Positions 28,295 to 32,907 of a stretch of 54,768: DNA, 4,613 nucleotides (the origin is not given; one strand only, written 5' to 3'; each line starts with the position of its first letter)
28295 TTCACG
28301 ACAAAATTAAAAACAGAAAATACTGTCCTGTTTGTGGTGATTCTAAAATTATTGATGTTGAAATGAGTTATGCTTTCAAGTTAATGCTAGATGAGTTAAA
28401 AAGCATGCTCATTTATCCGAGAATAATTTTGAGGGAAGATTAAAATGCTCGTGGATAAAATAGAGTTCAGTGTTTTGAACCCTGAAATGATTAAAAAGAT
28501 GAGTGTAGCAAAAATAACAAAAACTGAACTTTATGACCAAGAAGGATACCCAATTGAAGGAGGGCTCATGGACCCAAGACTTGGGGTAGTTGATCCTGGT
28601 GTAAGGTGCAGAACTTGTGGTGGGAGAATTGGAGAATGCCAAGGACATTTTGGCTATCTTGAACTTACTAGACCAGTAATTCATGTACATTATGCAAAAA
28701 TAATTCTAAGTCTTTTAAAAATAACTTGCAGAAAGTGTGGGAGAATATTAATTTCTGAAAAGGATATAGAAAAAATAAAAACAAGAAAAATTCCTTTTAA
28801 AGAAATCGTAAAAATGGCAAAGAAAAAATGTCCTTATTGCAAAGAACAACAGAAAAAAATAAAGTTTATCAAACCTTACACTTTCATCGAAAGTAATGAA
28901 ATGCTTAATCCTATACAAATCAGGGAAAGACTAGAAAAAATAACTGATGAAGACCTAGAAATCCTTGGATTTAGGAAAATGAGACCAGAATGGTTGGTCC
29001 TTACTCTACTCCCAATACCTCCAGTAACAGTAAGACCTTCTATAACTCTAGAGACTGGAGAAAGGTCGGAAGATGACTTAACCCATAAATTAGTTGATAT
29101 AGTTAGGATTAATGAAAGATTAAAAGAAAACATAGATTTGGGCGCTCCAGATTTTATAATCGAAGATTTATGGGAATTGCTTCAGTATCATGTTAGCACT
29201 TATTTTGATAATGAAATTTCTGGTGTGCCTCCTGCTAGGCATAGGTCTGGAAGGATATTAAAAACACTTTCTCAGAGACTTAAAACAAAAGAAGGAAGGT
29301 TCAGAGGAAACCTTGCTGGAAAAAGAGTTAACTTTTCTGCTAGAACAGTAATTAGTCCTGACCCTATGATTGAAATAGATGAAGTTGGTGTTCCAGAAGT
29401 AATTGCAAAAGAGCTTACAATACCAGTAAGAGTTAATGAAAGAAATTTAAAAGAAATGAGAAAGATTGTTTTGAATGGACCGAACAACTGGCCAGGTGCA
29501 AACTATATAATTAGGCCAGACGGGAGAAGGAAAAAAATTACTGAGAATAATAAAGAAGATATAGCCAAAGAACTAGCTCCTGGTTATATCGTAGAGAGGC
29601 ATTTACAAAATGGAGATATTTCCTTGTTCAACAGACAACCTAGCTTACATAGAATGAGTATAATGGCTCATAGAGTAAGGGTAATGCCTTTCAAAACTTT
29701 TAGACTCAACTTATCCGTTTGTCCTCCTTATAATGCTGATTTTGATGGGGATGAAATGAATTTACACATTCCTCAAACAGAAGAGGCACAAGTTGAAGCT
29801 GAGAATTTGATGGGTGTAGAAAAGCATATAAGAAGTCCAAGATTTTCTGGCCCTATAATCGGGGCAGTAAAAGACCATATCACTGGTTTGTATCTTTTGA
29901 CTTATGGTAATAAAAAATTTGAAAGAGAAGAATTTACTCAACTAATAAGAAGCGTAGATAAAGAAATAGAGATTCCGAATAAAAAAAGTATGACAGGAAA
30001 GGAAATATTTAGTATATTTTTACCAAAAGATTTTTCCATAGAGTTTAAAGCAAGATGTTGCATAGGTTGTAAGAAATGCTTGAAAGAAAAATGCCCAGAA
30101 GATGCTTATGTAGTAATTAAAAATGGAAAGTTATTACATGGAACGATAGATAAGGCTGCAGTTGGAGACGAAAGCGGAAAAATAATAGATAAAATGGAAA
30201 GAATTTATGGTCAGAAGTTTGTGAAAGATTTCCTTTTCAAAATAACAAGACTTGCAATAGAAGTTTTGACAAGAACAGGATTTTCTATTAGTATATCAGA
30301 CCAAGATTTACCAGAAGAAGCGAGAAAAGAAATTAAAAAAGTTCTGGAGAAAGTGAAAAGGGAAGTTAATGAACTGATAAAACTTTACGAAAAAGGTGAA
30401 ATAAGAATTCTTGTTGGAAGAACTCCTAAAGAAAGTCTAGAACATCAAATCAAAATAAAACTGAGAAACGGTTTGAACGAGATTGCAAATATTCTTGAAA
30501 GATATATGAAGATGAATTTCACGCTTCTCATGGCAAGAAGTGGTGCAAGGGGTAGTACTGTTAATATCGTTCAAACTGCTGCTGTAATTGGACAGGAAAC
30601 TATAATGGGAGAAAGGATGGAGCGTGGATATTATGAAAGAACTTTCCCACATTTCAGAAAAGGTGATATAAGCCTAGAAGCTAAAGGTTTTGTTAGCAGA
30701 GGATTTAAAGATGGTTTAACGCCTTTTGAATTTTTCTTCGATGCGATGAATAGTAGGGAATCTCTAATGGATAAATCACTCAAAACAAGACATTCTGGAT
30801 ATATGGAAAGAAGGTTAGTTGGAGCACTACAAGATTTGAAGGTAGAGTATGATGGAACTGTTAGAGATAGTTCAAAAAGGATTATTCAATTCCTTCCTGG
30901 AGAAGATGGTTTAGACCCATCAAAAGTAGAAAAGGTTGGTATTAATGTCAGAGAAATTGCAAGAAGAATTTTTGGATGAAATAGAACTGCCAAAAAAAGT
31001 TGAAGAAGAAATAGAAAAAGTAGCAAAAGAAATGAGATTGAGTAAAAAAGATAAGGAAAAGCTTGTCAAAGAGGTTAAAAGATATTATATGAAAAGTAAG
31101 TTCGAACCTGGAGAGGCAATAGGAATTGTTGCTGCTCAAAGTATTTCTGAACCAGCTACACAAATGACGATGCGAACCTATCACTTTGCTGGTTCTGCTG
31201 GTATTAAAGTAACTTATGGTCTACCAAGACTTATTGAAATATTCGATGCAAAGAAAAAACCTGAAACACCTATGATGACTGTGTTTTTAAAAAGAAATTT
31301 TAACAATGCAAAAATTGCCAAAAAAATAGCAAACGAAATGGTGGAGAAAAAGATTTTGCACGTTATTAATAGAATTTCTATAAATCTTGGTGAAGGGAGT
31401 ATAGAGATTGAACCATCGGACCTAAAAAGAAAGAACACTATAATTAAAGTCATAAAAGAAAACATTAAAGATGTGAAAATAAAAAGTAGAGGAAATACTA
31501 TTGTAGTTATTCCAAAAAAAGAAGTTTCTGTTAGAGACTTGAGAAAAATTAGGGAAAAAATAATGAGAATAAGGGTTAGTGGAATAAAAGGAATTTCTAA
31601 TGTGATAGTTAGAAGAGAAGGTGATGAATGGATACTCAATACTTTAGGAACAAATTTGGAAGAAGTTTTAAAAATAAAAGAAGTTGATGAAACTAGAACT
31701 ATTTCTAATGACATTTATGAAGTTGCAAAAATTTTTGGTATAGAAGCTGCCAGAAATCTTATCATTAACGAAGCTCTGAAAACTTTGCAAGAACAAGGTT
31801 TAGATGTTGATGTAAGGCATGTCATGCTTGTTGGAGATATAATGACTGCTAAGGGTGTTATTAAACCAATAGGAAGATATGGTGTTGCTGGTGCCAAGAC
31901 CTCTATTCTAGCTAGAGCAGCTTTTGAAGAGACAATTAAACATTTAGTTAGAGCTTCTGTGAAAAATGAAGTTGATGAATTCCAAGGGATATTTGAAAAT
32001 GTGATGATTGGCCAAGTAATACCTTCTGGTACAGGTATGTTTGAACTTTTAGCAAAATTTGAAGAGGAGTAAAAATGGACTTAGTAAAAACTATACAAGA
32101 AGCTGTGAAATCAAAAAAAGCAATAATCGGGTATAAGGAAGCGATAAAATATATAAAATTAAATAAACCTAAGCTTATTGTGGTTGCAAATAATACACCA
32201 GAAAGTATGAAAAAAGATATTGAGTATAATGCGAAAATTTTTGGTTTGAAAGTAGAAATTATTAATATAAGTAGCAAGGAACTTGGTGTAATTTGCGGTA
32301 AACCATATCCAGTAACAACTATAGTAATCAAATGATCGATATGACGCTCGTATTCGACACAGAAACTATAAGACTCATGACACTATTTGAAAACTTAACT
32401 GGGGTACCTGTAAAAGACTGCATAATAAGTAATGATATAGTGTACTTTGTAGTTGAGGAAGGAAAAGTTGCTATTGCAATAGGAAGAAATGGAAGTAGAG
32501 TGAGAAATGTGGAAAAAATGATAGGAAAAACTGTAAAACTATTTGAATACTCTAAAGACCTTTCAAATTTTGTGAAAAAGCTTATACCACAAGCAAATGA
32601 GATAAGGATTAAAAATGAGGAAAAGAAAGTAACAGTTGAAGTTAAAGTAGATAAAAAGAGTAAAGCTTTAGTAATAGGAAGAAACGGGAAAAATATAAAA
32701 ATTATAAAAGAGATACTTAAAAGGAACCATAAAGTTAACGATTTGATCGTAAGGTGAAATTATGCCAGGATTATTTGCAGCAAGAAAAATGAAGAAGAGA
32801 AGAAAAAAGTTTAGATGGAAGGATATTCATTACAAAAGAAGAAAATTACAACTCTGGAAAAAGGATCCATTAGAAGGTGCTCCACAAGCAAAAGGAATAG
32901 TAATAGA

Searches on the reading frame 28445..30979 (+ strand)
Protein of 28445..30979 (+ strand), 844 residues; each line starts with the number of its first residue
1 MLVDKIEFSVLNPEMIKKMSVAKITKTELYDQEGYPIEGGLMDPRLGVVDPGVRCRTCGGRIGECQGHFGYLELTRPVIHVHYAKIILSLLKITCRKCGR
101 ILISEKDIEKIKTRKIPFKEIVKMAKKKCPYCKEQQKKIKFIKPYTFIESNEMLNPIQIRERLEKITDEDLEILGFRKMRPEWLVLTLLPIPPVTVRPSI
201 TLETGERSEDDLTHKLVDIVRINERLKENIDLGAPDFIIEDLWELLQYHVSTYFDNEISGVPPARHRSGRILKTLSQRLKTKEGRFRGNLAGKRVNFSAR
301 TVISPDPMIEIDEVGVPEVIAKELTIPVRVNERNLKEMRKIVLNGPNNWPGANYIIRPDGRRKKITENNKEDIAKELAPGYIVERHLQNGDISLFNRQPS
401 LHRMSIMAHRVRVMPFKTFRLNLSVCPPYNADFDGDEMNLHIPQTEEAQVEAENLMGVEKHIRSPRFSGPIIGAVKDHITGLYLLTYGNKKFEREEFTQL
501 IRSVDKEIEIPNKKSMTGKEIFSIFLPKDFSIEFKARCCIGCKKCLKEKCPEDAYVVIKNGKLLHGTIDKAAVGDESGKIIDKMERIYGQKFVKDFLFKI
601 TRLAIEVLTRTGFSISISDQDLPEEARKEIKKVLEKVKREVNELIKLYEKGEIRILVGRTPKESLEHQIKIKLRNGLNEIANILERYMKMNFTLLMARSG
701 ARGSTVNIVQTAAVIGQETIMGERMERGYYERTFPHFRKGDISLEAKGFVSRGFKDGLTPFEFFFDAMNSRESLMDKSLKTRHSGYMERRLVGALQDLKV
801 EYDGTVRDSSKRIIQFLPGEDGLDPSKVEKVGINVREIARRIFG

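Call 15: search_protein_families(library=pfam, proteins=[window:28445-30979:+])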
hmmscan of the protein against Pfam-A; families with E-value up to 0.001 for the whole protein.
window:28445-30979:+ (844 aa): 5 families
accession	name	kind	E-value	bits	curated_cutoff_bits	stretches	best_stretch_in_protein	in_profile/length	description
PF04997.17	RNA_pol_Rpb1_1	-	1.4e-88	297.7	39.7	1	3-290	4-312/312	RNA polymerase Rpb1, domain 1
PF00623.25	RNA_pol_Rpb1_2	-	2.8e-73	246.1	25.3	1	292-458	1-166/166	RNA polymerase Rpb1, domain 2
PF04983.23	RNA_pol_Rpb1_3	-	7.6e-37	127.1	28.9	1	461-619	1-161/162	RNA polymerase Rpb1, domain 3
PF04998.22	RNA_pol_Rpb1_5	-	3.5e-21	76.3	28.5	1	757-823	1-67/267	RNA polymerase Rpb1, domain 5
PF05000.22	RNA_pol_Rpb1_4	-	6.9e-21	74.6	24.8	1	646-750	2-107/107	RNA polymerase Rpb1, domain 4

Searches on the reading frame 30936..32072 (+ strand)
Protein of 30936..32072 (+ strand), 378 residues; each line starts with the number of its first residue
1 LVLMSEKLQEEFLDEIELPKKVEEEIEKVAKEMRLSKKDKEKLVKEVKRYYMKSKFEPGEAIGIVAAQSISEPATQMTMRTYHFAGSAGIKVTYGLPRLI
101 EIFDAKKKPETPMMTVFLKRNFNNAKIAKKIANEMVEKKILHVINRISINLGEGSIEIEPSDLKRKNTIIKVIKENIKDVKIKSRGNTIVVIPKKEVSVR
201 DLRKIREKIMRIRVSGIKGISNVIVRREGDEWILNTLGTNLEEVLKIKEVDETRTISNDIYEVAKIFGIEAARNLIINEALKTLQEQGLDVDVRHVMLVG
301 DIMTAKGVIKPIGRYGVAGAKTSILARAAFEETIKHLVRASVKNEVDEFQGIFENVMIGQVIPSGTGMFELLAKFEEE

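Call 15: search_protein_families(library=pfam, proteins=[window:30936-32072:+])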
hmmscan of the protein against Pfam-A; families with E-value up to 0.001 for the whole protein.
window:30936-32072:+ (378 aa): 1 family
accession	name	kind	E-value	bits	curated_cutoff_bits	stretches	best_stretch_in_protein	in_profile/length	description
PF04998.22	RNA_pol_Rpb1_5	-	1.3e-49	169.5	28.5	1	55-324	67-266/267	RNA polymerase Rpb1, domain 5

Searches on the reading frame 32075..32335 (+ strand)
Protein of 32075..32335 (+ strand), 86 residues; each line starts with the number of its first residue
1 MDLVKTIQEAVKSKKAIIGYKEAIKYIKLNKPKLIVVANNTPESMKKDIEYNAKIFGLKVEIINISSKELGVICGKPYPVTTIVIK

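Call 44: search_protein_families(library=pfam, proteins=[window:32075-32335:+])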
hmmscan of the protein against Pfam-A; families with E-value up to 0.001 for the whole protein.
window:32075-32335:+ (86 aa): 1 family
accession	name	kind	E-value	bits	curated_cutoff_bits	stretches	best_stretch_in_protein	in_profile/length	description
PF01248.31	Ribosomal_L7Ae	-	1.1e-16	60.7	22.1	1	3-85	3-85/95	Ribosomal protein L7Ae/L30e/S12e/Gadd45 family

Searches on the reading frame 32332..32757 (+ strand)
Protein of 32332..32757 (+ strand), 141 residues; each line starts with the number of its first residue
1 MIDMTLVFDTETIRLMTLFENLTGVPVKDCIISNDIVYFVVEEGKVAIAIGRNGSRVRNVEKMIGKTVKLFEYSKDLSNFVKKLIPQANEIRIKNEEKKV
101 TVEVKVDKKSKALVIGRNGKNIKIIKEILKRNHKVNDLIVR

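Call 44: search_protein_families(library=pfam, proteins=[window:32332-32757:+])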
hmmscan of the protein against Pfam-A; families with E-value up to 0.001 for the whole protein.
window:32332-32757:+ (141 aa): 4 families
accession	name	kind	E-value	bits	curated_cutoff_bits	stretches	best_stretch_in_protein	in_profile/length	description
PF07650.23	KH_2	-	4e-13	49.4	22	1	18-75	6-65/78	KH domain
PF13184.12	KH_5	-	1.7e-09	38.1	27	1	36-91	4-65/69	NusA-like KH domain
PF13083.13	KH_KhpA-B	-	9.9e-09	35.4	32.1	1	76-130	3-59/73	KhpA/KhpB, KH domain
PF00013.35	KH_1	-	1.5e-05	25.1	21.5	0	101-127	1-27/66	KH domain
